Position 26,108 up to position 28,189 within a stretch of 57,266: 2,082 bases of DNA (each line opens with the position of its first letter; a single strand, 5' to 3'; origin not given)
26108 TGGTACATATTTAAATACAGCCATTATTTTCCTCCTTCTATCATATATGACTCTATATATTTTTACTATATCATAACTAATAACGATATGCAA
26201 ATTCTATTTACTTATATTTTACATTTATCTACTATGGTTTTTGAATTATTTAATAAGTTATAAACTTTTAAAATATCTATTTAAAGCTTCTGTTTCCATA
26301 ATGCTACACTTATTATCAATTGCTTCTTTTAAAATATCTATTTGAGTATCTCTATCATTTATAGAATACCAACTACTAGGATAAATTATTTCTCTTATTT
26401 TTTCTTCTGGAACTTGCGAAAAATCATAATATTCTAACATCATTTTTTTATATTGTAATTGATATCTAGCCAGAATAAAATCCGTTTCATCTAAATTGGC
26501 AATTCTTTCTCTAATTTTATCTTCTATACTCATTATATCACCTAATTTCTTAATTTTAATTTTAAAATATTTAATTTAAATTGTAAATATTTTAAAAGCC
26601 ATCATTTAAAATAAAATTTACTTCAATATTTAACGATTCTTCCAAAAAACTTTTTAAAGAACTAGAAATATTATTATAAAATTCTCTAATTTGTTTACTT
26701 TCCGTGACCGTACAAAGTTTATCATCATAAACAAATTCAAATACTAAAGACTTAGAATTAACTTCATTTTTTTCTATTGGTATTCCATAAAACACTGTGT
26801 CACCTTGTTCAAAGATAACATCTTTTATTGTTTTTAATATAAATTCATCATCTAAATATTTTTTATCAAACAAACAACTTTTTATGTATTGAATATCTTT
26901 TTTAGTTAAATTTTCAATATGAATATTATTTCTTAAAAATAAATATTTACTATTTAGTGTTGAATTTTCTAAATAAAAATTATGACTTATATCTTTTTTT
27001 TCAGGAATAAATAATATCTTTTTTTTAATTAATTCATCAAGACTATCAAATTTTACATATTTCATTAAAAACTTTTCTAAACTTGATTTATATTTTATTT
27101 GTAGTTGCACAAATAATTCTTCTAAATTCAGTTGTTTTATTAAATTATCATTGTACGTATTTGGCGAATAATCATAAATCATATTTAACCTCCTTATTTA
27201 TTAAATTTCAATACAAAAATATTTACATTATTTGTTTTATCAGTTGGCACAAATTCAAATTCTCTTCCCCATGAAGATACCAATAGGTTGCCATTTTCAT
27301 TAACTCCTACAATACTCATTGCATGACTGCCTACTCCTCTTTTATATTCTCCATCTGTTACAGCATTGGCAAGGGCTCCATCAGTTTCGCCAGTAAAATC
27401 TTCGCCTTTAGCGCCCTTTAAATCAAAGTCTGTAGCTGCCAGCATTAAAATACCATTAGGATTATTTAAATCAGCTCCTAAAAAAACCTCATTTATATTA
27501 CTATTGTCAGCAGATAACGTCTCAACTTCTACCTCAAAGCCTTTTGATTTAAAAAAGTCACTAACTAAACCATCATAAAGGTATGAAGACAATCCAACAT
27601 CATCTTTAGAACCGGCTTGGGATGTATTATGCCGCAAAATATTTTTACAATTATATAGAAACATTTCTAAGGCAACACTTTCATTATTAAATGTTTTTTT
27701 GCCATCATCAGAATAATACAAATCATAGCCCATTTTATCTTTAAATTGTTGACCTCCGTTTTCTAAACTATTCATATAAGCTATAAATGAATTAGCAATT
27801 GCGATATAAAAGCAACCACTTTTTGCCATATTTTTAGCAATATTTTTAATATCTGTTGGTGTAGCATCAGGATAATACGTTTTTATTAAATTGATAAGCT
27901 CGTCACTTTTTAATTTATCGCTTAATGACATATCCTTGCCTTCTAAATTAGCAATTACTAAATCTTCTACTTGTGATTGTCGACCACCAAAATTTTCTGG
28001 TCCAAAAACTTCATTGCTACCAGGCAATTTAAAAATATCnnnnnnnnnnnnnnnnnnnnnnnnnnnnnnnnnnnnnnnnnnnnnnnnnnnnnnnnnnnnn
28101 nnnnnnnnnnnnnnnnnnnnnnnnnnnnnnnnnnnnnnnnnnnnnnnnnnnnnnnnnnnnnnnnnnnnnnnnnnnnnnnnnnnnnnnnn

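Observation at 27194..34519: Giant 2441-aa effector combining a zincin HExxH motif, two sets of internal tandem repeats and a papain-like C-terminal domain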

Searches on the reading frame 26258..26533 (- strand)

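Call 5: search_protein_families(library=pfam, proteins=[window:26258-26533:-], max_evalue=0.01)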
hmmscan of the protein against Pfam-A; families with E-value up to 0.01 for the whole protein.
window:26258-26533:- (91 aa): 0 families

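Call 8: search_protein_families(library=ncbifam, proteins=[window:26258-26533:-], max_evalue=0.1)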
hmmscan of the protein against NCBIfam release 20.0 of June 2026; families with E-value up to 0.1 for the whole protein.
window:26258-26533:- (91 aa): 1 family
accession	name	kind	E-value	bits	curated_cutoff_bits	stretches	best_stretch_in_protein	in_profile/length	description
NF005389.0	PRK06934.1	equivalog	0.074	12.3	172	1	4-39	117-152/221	flavodoxin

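Call 68: search_protein_families(library=phrogs, proteins=[window:26258-26533:-], max_evalue=0.01)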
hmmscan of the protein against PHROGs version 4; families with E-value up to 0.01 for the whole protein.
window:26258-26533:- (91 aa): 0 families

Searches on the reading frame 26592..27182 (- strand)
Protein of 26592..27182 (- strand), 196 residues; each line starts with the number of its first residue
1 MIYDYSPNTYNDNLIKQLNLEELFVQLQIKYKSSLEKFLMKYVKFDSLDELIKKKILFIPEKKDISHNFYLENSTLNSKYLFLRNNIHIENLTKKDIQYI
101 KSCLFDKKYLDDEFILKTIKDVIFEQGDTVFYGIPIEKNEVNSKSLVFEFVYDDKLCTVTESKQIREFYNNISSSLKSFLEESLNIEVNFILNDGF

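Call 5: search_protein_families(library=pfam, proteins=[window:26592-27182:-], max_evalue=0.01)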
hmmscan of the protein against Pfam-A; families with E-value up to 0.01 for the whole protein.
window:26592-27182:- (196 aa): 0 families

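Call 8: search_protein_families(library=ncbifam, proteins=[window:26592-27182:-], max_evalue=0.1)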
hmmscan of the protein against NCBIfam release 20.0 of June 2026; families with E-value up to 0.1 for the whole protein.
window:26592-27182:- (196 aa): 0 families

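Call 68: search_protein_families(library=phrogs, proteins=[window:26592-27182:-], max_evalue=0.01)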
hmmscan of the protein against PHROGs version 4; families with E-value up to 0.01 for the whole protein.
window:26592-27182:- (196 aa): 0 families

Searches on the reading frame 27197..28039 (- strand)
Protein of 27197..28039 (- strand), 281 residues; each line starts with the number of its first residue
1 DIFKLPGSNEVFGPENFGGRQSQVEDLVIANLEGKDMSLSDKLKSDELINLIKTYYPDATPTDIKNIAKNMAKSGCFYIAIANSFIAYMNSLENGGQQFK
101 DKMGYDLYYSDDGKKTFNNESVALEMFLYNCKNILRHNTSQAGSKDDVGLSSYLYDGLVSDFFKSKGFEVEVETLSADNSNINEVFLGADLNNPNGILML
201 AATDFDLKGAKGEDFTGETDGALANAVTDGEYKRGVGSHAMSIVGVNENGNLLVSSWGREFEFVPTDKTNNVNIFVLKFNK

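Call 7: search_protein_families(library=pfam, proteins=[window:27197-28009:-], max_evalue=10)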
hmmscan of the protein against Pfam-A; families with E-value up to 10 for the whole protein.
window:27197-28009:- (271 aa): 0 families

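Call 15: find_homologous_proteins(query=window:27197-28027:-, max_evalue=0.01)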
Query window:27197-28027:-: 555 candidates shared short words with the query, none scored E <= 0.01.

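Call 45: search_solved_structures(query=A3, max_evalue=10, show_alignments=2)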
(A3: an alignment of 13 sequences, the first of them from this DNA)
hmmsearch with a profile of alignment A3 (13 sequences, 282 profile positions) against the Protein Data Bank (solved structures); distinct sequences matched with E-value up to 10: 3.
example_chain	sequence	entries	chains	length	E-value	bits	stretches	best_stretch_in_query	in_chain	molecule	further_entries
3eoz_A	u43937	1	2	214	0.31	13.6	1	15-67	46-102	putative Phosphoglycerate mutase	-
1o1x_A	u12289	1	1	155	0.81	12.3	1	150-202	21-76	ribose-5-phosphate isomerase RpiB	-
1vlh_A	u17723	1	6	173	0.97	12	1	135-207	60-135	Phosphopantetheine adenylyltransferase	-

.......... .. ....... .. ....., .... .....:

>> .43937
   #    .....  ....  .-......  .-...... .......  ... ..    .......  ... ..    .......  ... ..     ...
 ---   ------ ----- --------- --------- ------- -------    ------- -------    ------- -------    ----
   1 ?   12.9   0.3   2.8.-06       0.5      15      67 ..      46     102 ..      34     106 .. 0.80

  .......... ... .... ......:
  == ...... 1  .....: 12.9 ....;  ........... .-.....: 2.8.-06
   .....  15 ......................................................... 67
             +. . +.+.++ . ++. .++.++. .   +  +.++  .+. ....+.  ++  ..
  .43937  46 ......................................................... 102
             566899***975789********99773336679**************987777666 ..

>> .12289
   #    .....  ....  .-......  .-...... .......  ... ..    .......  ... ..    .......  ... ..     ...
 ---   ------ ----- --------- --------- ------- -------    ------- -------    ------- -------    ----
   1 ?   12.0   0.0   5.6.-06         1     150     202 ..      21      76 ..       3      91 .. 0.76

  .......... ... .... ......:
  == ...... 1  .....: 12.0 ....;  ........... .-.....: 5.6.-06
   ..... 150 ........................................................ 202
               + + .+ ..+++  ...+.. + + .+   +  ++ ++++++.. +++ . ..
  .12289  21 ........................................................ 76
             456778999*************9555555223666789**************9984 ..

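Call 55: predict_structure(alignment_id=A3)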
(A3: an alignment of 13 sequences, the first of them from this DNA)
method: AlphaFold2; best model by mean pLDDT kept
length: 281 residues; sequences in the alignment: 13
mean_pLDDT: 86.7   pTM: 0.87
mean pLDDT of the five models: 86.7, 85.6, 85.4, 85.0, 84.8
residues with pLDDT >= 90: 183; 70-90: 66; 50-70: 17; < 50: 15
segments of 3 or more residues with pLDDT < 50: 138-151
pLDDT, mean of each block of 10 residues (from residue 1): 88 85 94 95 96 97 96 89 95 95 94 89 94 62 41 66 92 90 93 91 91 61 81 90 92 91 93 90 57
secondary structure, 60 per line:
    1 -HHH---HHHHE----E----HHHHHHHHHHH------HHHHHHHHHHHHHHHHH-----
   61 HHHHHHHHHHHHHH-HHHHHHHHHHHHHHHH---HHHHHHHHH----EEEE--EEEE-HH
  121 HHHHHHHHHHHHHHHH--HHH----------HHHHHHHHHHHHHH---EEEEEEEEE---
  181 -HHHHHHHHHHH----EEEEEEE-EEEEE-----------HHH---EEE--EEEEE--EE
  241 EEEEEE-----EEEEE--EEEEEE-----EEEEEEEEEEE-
elements in order: H8-11 H22-32 H39-55 H61-74 H76-91 H95-103 E108-111 E114-117 H119-136 H152-165 E169-177 H182-192 E197-203 E205-209 E227-229 E232-236 E239-246 E252-256 E259-264 E270-280

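Call 58: fold_search(model_id=the predicted structure, library=pdb)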
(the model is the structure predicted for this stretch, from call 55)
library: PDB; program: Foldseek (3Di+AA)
matches with E <= 10: 771; with E <= 0.001: 0
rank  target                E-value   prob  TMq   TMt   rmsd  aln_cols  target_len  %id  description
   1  9fpa_A                1.4e-03  0.98  0.29  0.34  10.9       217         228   12  DUBS Parachlamydia sp. PcJOS orthorhombic crystal form (released 2025-04-23)
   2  8ssm_A                4.5e-03  0.91  0.21  0.36  10.3       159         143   14  Citrobacter rodentium contact dependent growth inhibition (CDI) toxin (CdiA-CT) and immunity (CdiI) complex (released 2024-05-15)
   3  9fn4_A                5.0e-03  0.92  0.28  0.33  10.1       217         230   12  DUBS Parachlamydia sp. PcJOS (released 2025-04-23)
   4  9fpa_C                5.3e-03  0.89  0.28  0.33   9.9       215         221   11  DUBS Parachlamydia sp. PcJOS orthorhombic crystal form (released 2025-04-23)
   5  8ssk_D                6.7e-03  0.33  0.23  0.21  18.7       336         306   13  Citrobacter rodentium contact dependent growth inhibition (CDI) entry and toxin (CdiA-CT) domains (released 2024-05-15)
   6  6th5_B                8.0e-03  0.85  0.29  0.35   9.8       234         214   10  Crystal structure of mature wildtype primitive Phytochelatin synthase from Nostoc spec. - Alr0975 (released 2020-11-25)
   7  9hb2                  1.0e-02  0.80  0.30  0.30  10.8       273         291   11  Structure of the truncated version of IdeC protease C94S from Streptococcus canis (released 2025-10-01)
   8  22oc                  1.2e-02  0.95  0.28  0.38   6.8       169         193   15  Crystal structure of P210 CD lyase (released 2026-03-18)
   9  6tho_B                1.4e-02  0.87  0.29  0.35   9.1       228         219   11  Acylintermediate of glutathione and the mature primitive phytochelatin synthase Alr0975 from Nostoc PCC 7120 at atomic (released 2020-12-02)
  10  5gkj_A                2.3e-02  0.51  0.17  0.22   7.3       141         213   13  Structure of EndoMS in apo form (released 2016-11-02)
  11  8ssk_B                2.3e-02  0.21  0.22  0.21  16.9       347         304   12  Citrobacter rodentium contact dependent growth inhibition (CDI) entry and toxin (CdiA-CT) domains (released 2024-05-15)
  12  3bba_A                3.0e-02  0.60  0.27  0.29   8.5       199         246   12  Structure of active wild-type Prevotella intermedia interpain A cysteine protease (released 2007-11-20)
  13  3bba_B                3.0e-02  0.38  0.23  0.25   9.3       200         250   14  Structure of active wild-type Prevotella intermedia interpain A cysteine protease (released 2007-11-20)
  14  1ukf                  3.4e-02  0.66  0.28  0.37   7.9       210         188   13  Crystal Structure of Pseudomonas Avirulence Protein AvrPphB (released 2003-12-09)
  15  8ssk_A                3.6e-02  0.18  0.22  0.21  18.9       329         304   12  Citrobacter rodentium contact dependent growth inhibition (CDI) entry and toxin (CdiA-CT) domains (released 2024-05-15)
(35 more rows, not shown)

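Call 68: search_protein_families(library=phrogs, proteins=[window:27197-28039:-], max_evalue=0.01)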
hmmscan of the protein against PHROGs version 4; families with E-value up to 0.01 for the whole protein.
window:27197-28039:- (281 aa): 0 families

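Call 89: find_related_loci(query=A7, collection=metagenome_contigs, flank=6000)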
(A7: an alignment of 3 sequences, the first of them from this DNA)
Query A7 (281 aa) in metagenome_contigs; peptide patterns used: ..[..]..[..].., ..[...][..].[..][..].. (x = any residue, [..] = any of these).
438 stretches matched a pattern, but none encodes a relative of the query by tblastn (E <= 1e-3).

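Call 97: fold_search(model_id=the predicted structure, library=viral)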
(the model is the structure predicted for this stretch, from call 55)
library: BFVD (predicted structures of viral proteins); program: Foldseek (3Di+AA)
matches with E <= 10: 869; with E <= 0.001: 0
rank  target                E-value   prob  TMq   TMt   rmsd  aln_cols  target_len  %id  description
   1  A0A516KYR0            2.2e-02  0.41  0.25  0.26  14.6       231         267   12  (no name in the UniProt tables at hand)
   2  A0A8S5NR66            2.5e-02  0.14  0.14  0.19  13.0       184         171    7  Uncharacterized protein [Siphoviridae sp. ct5op20]
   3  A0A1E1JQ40            3.2e-02  0.12  0.15  0.16  20.3       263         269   11  Coat protein [Privet leaf blotch-associated virus]
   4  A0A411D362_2          3.4e-02  0.07  0.10  0.04  13.9       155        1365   10  Putative non-structral polyprotein [Mayfield virus 1]
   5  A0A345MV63            3.6e-02  0.06  0.13  0.11  17.4       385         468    8  (no name in the UniProt tables at hand)
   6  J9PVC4                4.3e-02  0.08  0.14  0.15  22.4       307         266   10  Putative receptor binding protein [Bacillus phage BCD7]
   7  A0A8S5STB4            4.3e-02  0.06  0.10  0.11  49.5       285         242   13  Uncharacterized protein [Myoviridae sp. ctfyA6]
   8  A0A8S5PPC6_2          4.8e-02  0.66  0.25  0.06   9.4       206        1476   14  Morphogenesis protein 1 wall, phi29, hydrolase, infection [Myoviridae sp. ctwwN25]
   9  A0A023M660            4.8e-02  0.07  0.10  0.06  18.9       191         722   12  Polyprotein (Fragment) [Currant latent virus]
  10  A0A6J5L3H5            5.1e-02  0.15  0.14  0.27  12.7       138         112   10  Uncharacterized protein [uncultured Caudovirales phage]
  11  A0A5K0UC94            5.4e-02  0.15  0.19  0.12  18.4       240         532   13  Class I SAM-dependent methyltransferase [Yasminevirus sp. GU-2018]
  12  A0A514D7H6            5.4e-02  0.12  0.12  0.13  14.4       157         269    9  Picornavirus capsid domain-containing protein [Picornavirales sp.]
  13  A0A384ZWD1            6.0e-02  0.10  0.17  0.16  22.4       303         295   10  Uncharacterized protein [Dickeya phage vB_DsoM_JA13]
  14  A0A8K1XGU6            6.4e-02  0.09  0.11  0.13  13.4       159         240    9  (no name in the UniProt tables at hand)
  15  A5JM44                8.1e-02  0.09  0.13  0.17  13.7       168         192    7  p22 protein [Cucurbit yellow stunting disorder virus]
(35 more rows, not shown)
